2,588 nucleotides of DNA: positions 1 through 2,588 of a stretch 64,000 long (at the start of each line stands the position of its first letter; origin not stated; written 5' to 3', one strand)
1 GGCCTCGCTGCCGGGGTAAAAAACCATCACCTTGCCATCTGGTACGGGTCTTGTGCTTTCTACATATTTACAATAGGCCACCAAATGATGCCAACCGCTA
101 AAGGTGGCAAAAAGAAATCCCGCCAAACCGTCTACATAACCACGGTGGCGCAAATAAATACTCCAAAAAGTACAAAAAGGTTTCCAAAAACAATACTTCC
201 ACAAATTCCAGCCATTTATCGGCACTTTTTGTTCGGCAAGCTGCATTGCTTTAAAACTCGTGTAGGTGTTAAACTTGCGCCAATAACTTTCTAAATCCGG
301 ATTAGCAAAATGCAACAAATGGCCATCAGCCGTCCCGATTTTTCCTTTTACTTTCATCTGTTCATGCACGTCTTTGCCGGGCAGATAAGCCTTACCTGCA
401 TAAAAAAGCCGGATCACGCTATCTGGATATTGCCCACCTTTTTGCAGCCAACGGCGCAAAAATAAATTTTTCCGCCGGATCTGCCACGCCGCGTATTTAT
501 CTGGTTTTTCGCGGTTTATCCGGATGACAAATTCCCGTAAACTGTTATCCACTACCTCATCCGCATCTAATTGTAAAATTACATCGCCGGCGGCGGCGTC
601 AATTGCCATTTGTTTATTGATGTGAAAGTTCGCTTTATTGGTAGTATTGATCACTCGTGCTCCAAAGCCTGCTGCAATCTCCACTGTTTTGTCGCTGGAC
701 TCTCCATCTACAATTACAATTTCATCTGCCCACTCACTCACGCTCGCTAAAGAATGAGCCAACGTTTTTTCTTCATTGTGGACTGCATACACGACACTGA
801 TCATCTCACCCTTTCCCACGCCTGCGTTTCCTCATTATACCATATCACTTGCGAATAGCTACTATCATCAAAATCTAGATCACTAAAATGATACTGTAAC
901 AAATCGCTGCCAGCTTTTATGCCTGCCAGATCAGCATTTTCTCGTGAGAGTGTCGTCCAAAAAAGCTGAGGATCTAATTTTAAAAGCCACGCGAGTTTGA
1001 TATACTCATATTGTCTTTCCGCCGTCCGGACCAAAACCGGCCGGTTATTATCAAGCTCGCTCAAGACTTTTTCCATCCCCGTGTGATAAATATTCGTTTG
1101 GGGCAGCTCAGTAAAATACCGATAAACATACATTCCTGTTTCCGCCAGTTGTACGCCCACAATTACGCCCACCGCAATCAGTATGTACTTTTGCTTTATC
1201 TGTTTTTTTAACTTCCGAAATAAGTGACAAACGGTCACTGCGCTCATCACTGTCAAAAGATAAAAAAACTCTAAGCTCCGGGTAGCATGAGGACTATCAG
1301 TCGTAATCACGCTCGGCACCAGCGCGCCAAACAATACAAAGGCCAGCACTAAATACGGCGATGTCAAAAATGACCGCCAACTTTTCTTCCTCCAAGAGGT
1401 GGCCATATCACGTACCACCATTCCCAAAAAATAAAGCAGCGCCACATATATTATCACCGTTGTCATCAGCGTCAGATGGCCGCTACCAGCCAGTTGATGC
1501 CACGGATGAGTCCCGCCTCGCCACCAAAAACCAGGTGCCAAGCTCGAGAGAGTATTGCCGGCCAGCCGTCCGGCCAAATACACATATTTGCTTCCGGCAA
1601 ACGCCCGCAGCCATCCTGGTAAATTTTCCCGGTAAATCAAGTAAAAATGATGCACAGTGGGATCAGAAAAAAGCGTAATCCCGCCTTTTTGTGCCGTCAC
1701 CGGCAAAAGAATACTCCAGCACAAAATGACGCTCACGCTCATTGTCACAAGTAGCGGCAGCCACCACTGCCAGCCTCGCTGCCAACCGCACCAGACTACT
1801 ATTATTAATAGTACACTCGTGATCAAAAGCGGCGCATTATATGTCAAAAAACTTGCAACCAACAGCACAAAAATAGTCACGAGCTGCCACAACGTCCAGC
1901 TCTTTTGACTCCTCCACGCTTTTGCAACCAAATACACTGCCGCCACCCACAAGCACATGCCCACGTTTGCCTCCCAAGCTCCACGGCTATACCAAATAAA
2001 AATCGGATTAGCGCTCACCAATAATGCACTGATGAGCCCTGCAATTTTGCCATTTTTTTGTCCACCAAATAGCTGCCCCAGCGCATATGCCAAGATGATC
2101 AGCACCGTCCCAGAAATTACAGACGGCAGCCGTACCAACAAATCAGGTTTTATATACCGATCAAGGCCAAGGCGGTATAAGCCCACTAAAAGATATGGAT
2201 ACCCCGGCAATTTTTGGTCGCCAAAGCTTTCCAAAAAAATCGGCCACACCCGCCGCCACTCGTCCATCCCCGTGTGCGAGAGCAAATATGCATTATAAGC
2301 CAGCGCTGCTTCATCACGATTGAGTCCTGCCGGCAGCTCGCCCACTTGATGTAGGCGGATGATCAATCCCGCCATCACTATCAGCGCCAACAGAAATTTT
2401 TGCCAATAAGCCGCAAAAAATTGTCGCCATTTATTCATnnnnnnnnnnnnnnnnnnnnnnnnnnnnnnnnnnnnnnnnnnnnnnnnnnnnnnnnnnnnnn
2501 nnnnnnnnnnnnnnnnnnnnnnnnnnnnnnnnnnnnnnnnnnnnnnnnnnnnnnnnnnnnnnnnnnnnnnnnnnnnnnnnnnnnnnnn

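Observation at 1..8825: Dense cluster of six glycosyltransferases with three PMT/ArnT-like GT-C paralogs next to the giant surface-protein cassettes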

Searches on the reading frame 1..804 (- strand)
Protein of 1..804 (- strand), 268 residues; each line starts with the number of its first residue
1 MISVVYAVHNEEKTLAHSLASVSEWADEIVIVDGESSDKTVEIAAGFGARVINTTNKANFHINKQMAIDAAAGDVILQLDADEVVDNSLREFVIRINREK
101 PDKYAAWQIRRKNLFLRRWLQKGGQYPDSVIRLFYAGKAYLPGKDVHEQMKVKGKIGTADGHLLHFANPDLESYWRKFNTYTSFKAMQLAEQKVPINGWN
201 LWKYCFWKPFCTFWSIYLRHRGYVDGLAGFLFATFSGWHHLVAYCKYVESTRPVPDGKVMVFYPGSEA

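Call 6: search_protein_families(library=pfam, proteins=[window:1-804:-], max_evalue=0.01)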
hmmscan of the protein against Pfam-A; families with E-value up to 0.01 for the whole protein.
window:1-804:- (268 aa): 2 families
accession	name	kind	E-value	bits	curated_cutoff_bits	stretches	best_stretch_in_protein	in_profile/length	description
PF00535.33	Glycos_transf_2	-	2.5e-18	67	23.3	1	3-123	1-130/168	Glycosyl transferase family 2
PF13704.12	Glyco_tranf_2_4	-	8.1e-05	23.5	27.5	1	9-88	1-87/98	Glycosyl transferase family 2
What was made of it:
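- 1..804 (-): g1. The N-terminal 268 aa of a GT2 (GmaR/SunS-like) that in the closest relatives is a GT2+GT4 fusion of about 600-612 aa. It is cut by the window edge. Pfam GT2, 67 bits (call 6).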

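Call 7: search_protein_families(library=ncbifam, proteins=[window:1-804:-], max_evalue=0.01)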
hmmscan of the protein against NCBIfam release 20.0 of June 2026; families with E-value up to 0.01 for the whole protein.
window:1-804:- (268 aa): 10 families
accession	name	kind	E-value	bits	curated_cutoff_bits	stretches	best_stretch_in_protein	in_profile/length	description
TIGR04283.1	glyco_like_mftF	equivalog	5.6e-13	49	182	1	2-113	1-115/221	TIGR04283 family arsenosugar biosynthesis glycosyltransferase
NF010496.0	PRK13915.1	equivalog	3e-08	33.1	262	1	2-82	33-126/307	glucosyl-3-phosphoglycerate synthase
NF041391.1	DPhHxTase_Halo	equivalog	2.7e-07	29.8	375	1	9-97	4-94/213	dolichyl-phosphate hexose transferase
TIGR04182.1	glyco_TIGR04182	equivalog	6e-07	29.1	325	1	3-85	3-85/293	S-layer glycoprotein N-glycosyltransferase AglJ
TIGR04195.1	S_glycosyl_SunS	equivalog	3.8e-06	26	350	1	7-88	64-147/421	SunS family peptide S-glycosyltransferase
NF007482.0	PRK10073.1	equivalog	4.7e-06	25.8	423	1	2-98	8-111/334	glycosyltransferase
NF050050.1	ProtGlycPglI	equivalog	3e-05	23.6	500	1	2-99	4-111/306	GalNAc(5)-diNAcBac-PP-undecaprenol beta-1,3-glucosyltransferase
TIGR03937.1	PgaC_IcaA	equivalog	0.0001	21.4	422.3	1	1-102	46-155/407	poly-beta-1,6-N-acetyl-D-glucosamine synthase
NF053739.1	GlytfEpsEBac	equivalog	0.00013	21.1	450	1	2-84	3-94/265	glycosyltransferase EpsE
NF058614.1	PPMAGASynPpgS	equivalog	0.0043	16.5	370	1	4-54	4-54/226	polyprenyl-phospho-N-acetylgalactosaminyl synthase PpgS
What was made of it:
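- On Polyprenyl-phosphate sugar synthase GT2 (DPM1/GtrB/ArnC/PpgS), as claimed for g1, g6 and the g4 GT2 domain: PpgS matches g1 at E 0.004 over residues 4-54 (call 7).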

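Call 44: search_solved_structures(query=A3, max_evalue=1)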
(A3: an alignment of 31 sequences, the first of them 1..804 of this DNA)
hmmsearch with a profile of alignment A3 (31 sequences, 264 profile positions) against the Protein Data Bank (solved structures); distinct sequences matched with E-value up to 1: 38.
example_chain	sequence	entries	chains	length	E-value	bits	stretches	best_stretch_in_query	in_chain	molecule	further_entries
22ao_A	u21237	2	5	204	1.2e-25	93.5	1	6-198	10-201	GmaR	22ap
7msp_A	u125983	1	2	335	6.9e-14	55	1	6-103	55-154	SPbeta prophage-derived glycosyltransferase SunS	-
7msn_A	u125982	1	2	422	9.4e-14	54.6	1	6-103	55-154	SPbeta prophage-derived glycosyltransferase SunS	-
7msk_A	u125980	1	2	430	4.2e-11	45.9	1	8-96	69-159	Glyco_trans_2-like domain-containing protein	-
6p61_A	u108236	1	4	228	4.4e-10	42.5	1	1-104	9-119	Glycosyltransferase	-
9omh_A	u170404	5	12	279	1.4e-09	40.9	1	4-102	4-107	Glycosyltransferase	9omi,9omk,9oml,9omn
9omm_A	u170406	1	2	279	1.4e-09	40.9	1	4-102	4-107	Glycosyltransferase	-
9omj_A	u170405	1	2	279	1.6e-09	40.7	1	5-102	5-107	Glycosyltransferase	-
3bcv_A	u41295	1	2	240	1.1e-08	38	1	5-106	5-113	Putative glycosyltransferase protein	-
5tze_C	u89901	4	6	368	2.1e-08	37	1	6-99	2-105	Glycosyl transferase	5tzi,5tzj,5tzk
5tz8_A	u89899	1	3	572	4.6e-08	35.9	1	6-98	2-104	Glycosyl transferase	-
5mlz_A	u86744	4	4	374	1.1e-07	34.7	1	4-95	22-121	Dolichol monophosphate mannose synthase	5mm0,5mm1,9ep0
2z87_A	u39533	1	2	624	2.9e-07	33.3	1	6-94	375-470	Chondroitin synthase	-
2z86_A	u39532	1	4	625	2.9e-07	33.3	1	6-94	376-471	Chondroitin synthase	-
8vh7_A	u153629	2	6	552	1.8e-06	30.7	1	6-102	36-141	Heparosan synthase B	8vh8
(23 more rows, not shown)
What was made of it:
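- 1..804 (-): Profile A3 matches GmaR at E 1.2e-25 (call 44).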

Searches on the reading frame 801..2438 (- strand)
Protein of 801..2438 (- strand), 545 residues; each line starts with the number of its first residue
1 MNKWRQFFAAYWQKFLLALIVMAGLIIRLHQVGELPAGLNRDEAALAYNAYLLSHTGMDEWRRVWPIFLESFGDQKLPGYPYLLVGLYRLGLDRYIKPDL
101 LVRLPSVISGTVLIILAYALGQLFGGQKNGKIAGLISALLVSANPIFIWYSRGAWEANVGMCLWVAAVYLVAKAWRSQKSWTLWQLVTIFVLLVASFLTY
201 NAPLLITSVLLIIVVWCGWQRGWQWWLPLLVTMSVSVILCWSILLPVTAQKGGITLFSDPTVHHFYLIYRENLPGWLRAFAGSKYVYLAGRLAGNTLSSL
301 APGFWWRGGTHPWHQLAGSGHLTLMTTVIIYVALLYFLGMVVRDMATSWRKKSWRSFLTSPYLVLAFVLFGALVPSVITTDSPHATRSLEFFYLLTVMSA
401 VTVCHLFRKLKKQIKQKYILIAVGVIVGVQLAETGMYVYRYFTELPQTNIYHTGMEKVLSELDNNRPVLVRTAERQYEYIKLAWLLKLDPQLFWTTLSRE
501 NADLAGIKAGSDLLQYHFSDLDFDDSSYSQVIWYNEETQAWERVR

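Call 6: search_protein_families(library=pfam, proteins=[window:801-2438:-], max_evalue=0.01)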
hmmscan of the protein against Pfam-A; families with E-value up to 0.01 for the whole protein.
window:801-2438:- (545 aa): 1 family
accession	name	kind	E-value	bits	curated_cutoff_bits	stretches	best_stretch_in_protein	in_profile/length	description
PF13231.12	PMT_2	-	6.9e-06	26.8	26.1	1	99-240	21-154/160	Dolichyl-phosphate-mannose-protein mannosyltransferase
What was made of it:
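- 801..2438 (-): g2. A GT-C paralog and the last GT-C gene before g1. PMT_2, 26.8 bits (call 6).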

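Call 7: search_protein_families(library=ncbifam, proteins=[window:801-2438:-], max_evalue=0.01)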
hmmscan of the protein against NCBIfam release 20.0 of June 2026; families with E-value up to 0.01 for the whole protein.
window:801-2438:- (545 aa): 0 families

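Call 10: search_solved_structures(query=window:801-2438:-, max_evalue=1)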
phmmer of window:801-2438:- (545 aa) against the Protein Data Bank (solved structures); distinct sequences matched with E-value up to 1: 1.
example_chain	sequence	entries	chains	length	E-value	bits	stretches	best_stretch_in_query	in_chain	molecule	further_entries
8g01_B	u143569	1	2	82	0.78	11.3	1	317-383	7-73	GPE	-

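Call 60: find_encoding_contigs(protein=window:801-2438:-, flank=10000, max_places=3)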
Protein window:801-2438:- (545 aa): no gene with exactly this product is on record in the collection.
